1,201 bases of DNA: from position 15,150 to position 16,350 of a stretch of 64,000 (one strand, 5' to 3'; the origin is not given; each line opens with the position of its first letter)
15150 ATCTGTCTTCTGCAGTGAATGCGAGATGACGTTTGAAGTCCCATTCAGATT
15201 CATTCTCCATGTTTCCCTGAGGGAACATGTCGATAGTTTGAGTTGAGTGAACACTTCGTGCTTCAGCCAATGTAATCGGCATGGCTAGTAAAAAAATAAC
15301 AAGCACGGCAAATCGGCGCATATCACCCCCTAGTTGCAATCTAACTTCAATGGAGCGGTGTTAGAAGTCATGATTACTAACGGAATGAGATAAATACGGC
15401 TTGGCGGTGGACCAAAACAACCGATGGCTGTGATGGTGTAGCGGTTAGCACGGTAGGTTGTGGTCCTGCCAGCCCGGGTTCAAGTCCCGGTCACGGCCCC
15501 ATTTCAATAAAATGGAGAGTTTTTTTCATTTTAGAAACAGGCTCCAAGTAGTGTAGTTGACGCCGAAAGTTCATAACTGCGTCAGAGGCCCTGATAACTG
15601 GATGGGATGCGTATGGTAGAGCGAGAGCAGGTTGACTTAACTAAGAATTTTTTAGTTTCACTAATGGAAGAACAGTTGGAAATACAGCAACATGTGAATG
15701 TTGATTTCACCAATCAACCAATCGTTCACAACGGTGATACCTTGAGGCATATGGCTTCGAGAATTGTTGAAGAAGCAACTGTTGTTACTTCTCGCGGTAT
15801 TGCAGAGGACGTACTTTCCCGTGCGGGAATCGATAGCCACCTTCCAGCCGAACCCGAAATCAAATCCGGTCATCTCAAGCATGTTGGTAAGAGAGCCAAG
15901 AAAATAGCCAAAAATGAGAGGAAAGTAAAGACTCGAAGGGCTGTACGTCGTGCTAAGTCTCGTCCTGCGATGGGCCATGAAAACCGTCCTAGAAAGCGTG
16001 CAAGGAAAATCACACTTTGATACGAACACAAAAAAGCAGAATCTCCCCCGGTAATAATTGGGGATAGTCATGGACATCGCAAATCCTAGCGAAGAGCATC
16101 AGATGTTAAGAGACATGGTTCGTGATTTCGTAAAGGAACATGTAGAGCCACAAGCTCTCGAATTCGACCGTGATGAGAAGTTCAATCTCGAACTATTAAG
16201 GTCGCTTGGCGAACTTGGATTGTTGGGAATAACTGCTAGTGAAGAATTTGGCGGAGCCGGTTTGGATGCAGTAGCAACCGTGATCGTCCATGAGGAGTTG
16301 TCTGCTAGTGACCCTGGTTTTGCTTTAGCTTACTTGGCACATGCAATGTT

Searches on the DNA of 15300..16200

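Call 70: search_rna_families(source=window, start=15300, end=16200, threshold=evalue, max_evalue=1)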
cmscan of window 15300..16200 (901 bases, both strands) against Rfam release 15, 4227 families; matches with E-value up to 1: 2.
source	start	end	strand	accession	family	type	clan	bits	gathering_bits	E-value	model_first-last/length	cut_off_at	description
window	15427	15498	+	RF00005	tRNA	Gene; tRNA;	CL00001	54.1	29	1e-10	1-71/71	no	tRNA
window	15457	15497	+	RF01684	mascRNA-menRNA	Gene;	-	21.7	42.5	0.11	1-56/56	no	MALAT1-associated small cytoplasmic RNA/MEN beta RNA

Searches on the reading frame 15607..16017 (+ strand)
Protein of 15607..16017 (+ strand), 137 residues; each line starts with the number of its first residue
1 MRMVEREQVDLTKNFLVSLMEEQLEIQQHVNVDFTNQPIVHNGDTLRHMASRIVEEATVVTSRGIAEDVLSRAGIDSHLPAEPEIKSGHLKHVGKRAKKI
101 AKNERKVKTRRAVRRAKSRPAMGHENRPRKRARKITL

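Call 3: search_protein_families(library=pfam, proteins=[window:15607-16017:+], max_evalue=10)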
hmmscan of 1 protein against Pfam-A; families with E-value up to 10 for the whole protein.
window:15607-16017:+ (137 aa): 1 family
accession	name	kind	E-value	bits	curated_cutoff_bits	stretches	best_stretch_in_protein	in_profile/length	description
PF18812.6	PBECR3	-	0.067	13.6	30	1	24-53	9-38/115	phage-Barnase-EndoU-ColicinE5/D-RelE like nuclease3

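Call 4: search_protein_families(library=ncbifam, proteins=[window:15607-16017:+], max_evalue=10)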
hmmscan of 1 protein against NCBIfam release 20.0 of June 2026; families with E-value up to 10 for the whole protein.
window:15607-16017:+ (137 aa): 0 families

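Call 6: search_solved_structures(query=window:15607-16017:+, max_evalue=10)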
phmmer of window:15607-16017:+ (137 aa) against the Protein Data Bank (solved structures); distinct sequences matched with E-value up to 10: 3.
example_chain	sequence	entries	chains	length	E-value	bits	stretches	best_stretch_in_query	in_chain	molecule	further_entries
8wg5_M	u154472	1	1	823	0.12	15.9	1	73-111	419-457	Ubiquitin carboxyl-terminal hydrolase 16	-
5opt_a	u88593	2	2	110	0.64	13.5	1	79-116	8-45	Ribosomal protein S25, putative | 40S ribosomal protein S25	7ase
6fai_j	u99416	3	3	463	0.74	13.3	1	58-112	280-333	Protein LTV1 | LTV1 isoform 1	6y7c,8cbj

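Call 7: find_homologous_proteins(query=window:15607-16017:+, max_evalue=0.01)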
Query window:15607-16017:+ (137 aa): 243 proteins with E <= 0.01 among 257 candidates; the best 120 are listed.
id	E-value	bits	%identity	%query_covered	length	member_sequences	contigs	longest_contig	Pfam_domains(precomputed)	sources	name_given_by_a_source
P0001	1.4e-79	282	99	100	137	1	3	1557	-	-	-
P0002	3.8e-79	281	99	100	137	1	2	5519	-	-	-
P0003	5.1e-79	280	100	99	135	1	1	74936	-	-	-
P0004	1.1e-78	279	98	100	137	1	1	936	-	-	-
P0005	2.4e-78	278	99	99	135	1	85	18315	-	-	-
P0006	5.6e-78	277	99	99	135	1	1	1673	-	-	-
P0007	5.6e-78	277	99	99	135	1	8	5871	-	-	-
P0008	6.4e-78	277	99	99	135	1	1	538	-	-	-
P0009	6.4e-78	277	99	99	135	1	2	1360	-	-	-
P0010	6.4e-78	277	99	99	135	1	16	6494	-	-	-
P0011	6.7e-78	277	99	99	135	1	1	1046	-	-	-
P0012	7.9e-78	276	99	98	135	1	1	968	-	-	-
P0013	9.2e-78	276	99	99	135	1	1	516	-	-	-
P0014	1.1e-77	276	98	99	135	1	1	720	-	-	-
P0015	1.1e-77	276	99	99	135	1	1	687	-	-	-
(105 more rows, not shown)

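Call 17: search_protein_representatives(protein=window:15607-16017:+)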
Query: 137 residues. Proteins with E-value up to 0.001 (for the whole library): 21; up to 1e-10: 13; up to 1e-30: 2. The best 21 are listed.
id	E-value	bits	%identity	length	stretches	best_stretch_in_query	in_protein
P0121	2.8e-46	172.8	85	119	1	3-97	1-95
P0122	9.5e-37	142.1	55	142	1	1-135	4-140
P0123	1.0e-28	116.2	71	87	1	3-86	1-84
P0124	2.5e-23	98.7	67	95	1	66-137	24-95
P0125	1.8e-21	92.8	48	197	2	1-127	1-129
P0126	2.9e-17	79.2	42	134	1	3-135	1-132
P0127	4.9e-16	75.2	36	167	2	1-125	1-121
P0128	6.9e-14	68.3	41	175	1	3-120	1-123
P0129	7.2e-14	68.2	60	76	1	3-83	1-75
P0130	1.4e-12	64.1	83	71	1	20-61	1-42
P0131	1.9e-12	63.7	44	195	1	3-104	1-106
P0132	2.6e-11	60.0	39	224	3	23-122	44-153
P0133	7.9e-11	58.4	37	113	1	1-105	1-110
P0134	1.4e-10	57.7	39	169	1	3-133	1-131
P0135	2.5e-10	56.8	45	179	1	1-121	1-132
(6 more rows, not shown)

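Call 66: search_protein_families(library=phrogs, proteins=[window:15613-16017:+], max_evalue=1)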
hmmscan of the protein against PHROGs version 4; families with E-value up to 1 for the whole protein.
window:15613-16017:+ (135 aa): 0 families

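Call 67: search_protein_families(library=padloc, proteins=[window:15613-16017:+], max_evalue=1)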
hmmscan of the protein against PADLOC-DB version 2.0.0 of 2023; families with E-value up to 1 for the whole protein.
window:15613-16017:+ (135 aa): 0 families

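Call 78: find_encoding_contigs(protein=P0005, flank=6000, max_places=6)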
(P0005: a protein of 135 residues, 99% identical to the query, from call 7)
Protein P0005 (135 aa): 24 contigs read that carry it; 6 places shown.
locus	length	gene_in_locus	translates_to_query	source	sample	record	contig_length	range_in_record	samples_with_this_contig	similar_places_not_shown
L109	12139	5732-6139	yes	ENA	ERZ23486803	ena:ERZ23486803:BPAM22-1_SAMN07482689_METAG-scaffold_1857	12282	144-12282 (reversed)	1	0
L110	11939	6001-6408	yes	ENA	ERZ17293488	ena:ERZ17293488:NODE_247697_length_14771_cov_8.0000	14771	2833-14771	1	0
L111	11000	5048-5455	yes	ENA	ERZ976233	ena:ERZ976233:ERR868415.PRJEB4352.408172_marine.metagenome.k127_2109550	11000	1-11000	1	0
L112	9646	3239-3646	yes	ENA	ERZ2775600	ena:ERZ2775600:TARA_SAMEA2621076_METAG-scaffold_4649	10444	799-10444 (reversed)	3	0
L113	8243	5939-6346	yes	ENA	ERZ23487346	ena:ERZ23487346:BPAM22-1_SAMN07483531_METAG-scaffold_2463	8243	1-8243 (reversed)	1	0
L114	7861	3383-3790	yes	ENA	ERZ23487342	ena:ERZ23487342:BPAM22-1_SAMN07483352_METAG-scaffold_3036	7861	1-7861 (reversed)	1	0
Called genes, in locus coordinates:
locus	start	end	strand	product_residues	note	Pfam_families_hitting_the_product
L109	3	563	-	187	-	?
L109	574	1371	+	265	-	PF01956:EMC3_TMCO1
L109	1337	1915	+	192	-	PF13189:Cytidylate_kin2 (weak), PF13238:AAA_18 (weak), PF13207:AAA_17 (weak)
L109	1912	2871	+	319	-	PF08068:DKCLD, PF01509:TruB_N, PF16198:TruB_C_2, PF01472:PUA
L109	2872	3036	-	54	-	-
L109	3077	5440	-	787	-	PF07705:CARDB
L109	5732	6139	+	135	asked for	-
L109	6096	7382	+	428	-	PF02771:Acyl-CoA_dh_N, PF02770:Acyl-CoA_dh_M, PF00441:Acyl-CoA_dh_1, PF08028:Acyl-CoA_dh_2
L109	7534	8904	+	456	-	PF00270:DEAD, PF04851:ResIII, PF00271:Helicase_C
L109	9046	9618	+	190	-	-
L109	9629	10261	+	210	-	PF01917:Flagellin_arch-type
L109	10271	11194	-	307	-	-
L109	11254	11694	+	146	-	-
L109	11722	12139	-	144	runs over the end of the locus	-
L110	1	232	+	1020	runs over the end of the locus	?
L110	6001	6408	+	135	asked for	-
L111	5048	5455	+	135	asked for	-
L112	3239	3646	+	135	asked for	-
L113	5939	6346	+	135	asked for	-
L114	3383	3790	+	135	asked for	-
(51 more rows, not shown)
